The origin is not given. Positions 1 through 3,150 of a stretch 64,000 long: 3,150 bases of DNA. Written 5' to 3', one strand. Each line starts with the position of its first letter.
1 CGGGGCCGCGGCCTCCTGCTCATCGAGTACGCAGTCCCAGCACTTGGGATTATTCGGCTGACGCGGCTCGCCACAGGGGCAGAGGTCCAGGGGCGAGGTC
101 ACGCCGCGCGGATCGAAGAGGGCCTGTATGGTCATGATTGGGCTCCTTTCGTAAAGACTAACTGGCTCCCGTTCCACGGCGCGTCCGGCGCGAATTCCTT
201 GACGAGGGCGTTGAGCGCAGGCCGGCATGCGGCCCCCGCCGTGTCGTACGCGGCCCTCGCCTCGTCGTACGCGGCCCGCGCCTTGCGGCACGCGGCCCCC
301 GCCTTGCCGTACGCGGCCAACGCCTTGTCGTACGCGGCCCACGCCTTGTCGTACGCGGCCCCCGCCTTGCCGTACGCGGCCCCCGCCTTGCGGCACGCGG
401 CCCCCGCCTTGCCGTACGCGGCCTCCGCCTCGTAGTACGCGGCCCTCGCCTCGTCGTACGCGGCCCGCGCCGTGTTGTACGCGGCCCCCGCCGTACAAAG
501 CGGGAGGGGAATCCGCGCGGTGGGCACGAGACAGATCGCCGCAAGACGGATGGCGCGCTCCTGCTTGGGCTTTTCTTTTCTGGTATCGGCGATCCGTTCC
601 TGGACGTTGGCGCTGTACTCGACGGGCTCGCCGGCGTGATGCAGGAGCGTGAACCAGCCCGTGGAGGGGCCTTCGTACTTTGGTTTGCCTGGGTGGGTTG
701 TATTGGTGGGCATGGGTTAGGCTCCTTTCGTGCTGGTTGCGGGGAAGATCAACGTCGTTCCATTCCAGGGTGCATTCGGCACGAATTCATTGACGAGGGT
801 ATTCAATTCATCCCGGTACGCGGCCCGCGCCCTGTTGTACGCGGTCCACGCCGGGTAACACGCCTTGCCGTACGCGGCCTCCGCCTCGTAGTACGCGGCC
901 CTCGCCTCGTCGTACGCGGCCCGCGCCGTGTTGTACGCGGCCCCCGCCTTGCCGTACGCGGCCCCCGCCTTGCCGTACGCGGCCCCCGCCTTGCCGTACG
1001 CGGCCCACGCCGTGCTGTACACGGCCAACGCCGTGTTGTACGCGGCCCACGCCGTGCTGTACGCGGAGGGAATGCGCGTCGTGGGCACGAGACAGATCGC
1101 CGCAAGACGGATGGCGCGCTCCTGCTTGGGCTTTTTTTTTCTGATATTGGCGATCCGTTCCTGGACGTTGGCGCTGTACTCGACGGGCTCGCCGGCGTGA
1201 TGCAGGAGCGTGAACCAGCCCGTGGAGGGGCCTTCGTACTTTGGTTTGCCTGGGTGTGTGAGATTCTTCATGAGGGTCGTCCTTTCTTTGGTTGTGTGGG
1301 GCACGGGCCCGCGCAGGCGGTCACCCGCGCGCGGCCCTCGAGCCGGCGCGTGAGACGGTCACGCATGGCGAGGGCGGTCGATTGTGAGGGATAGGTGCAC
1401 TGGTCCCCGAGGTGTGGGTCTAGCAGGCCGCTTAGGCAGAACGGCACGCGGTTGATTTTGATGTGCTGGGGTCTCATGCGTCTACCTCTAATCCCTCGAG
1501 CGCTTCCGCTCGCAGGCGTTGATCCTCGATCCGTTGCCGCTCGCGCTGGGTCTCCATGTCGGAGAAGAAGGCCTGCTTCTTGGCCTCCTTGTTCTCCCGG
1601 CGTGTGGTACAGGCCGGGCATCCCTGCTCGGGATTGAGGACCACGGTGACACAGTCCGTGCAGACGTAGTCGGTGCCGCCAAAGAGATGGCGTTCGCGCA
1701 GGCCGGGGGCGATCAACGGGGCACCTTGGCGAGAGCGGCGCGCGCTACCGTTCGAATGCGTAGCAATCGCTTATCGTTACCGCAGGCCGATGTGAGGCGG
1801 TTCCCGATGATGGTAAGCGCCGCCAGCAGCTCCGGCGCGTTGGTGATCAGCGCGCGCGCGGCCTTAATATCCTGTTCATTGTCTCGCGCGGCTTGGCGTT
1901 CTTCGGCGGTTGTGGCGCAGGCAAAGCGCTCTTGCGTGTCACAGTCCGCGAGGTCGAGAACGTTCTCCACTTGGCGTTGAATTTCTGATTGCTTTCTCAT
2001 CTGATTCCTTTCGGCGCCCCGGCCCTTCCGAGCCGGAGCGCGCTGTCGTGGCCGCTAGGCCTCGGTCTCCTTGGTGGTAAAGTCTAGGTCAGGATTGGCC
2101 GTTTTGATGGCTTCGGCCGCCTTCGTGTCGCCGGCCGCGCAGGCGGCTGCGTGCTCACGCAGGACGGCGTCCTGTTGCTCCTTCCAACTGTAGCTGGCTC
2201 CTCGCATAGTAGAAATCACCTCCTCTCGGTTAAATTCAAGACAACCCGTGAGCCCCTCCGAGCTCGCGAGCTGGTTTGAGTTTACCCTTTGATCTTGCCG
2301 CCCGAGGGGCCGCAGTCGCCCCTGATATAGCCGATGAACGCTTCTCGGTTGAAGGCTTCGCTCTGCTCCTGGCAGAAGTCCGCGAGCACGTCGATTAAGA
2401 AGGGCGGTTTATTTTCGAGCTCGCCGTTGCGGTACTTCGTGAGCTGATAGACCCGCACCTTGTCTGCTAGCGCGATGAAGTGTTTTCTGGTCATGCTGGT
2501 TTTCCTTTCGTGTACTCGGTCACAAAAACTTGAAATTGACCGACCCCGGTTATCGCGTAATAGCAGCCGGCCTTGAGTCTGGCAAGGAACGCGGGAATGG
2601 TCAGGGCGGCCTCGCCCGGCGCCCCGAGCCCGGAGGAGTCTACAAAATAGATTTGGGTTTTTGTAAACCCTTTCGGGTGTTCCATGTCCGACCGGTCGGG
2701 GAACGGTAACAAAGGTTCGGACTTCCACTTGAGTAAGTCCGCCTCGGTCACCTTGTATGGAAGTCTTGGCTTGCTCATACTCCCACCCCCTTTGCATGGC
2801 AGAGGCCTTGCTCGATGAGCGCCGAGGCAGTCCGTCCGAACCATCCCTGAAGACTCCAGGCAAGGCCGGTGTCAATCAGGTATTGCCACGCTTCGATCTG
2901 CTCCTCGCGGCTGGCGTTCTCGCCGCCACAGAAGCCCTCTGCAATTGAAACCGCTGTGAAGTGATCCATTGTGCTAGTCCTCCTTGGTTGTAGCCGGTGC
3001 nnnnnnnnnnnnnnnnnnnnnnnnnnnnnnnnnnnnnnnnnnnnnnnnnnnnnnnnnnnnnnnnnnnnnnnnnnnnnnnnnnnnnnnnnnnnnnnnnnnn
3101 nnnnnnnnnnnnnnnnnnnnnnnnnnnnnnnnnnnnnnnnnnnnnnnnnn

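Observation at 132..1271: Tandem paralogs built from AAYxxAx heptads encoded by 21-bp DNA repeats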

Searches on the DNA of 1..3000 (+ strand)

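Call 4: search_dna_similar(query=window:1-3000:+, collection=phages, mode=near, max_rows=30)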
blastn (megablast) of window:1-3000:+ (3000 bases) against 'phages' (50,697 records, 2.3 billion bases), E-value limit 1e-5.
No match.
